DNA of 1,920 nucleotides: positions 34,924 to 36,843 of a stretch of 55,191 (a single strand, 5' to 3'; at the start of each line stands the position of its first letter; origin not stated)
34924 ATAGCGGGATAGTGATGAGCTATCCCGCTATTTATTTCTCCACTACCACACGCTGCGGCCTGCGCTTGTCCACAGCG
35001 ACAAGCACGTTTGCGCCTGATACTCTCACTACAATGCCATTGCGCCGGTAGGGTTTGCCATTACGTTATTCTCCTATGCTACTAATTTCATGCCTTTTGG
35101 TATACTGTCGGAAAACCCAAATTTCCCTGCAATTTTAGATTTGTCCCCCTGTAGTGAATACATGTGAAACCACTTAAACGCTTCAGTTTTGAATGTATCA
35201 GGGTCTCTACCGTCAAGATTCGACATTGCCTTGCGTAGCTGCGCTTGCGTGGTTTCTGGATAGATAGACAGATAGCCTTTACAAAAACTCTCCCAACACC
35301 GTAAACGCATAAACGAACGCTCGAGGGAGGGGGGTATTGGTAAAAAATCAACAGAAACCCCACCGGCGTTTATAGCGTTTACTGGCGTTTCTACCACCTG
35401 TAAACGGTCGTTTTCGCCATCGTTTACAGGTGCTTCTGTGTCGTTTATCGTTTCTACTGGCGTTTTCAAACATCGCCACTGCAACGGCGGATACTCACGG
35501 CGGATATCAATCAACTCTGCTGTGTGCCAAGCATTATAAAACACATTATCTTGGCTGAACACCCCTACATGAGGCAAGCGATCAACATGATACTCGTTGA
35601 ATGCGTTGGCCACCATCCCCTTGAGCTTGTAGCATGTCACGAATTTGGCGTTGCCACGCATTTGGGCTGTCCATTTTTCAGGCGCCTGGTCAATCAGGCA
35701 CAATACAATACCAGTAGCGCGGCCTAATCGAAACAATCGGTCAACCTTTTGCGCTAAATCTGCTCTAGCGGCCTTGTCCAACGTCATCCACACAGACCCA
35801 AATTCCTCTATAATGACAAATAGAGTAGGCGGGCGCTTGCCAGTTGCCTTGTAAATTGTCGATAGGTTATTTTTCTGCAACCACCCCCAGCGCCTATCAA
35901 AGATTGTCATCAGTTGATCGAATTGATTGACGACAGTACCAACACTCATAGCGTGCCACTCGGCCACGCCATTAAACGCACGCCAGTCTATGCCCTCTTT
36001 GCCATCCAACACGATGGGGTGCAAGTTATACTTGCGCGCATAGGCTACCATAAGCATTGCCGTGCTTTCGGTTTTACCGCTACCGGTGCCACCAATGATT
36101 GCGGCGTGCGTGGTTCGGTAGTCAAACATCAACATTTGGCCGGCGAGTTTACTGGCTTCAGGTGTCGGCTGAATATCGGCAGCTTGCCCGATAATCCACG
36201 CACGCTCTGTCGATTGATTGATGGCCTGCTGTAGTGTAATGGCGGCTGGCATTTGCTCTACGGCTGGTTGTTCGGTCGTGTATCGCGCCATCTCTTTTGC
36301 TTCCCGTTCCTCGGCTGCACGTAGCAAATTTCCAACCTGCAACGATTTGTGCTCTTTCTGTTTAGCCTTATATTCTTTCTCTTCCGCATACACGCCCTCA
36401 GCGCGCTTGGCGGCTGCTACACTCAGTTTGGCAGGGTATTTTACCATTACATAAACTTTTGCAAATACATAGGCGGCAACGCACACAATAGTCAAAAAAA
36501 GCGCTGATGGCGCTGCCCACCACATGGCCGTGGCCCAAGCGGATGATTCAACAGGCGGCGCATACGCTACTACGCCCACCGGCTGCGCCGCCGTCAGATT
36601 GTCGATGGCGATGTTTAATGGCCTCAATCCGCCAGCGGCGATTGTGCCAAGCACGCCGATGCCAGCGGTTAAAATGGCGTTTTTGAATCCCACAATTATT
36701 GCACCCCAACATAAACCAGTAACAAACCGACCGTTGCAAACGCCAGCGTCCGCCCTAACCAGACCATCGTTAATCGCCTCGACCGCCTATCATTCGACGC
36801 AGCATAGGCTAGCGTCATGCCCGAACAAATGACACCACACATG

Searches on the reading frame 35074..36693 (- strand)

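Call 49: search_protein_families(library=pfam, proteins=[window:35074-36693:-], max_evalue=0.001)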
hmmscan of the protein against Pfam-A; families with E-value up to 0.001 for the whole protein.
window:35074-36693:- (539 aa): 2 families
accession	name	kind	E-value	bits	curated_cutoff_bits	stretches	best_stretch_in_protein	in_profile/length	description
PF01580.24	FtsK_SpoIIIE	-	3.5e-07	30.3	24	0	185-274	28-125/221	FtsK/SpoIIIE family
PF01935.23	DUF87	-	0.0003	21.4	23.2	1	194-230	23-59/220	Helicase HerA, central domain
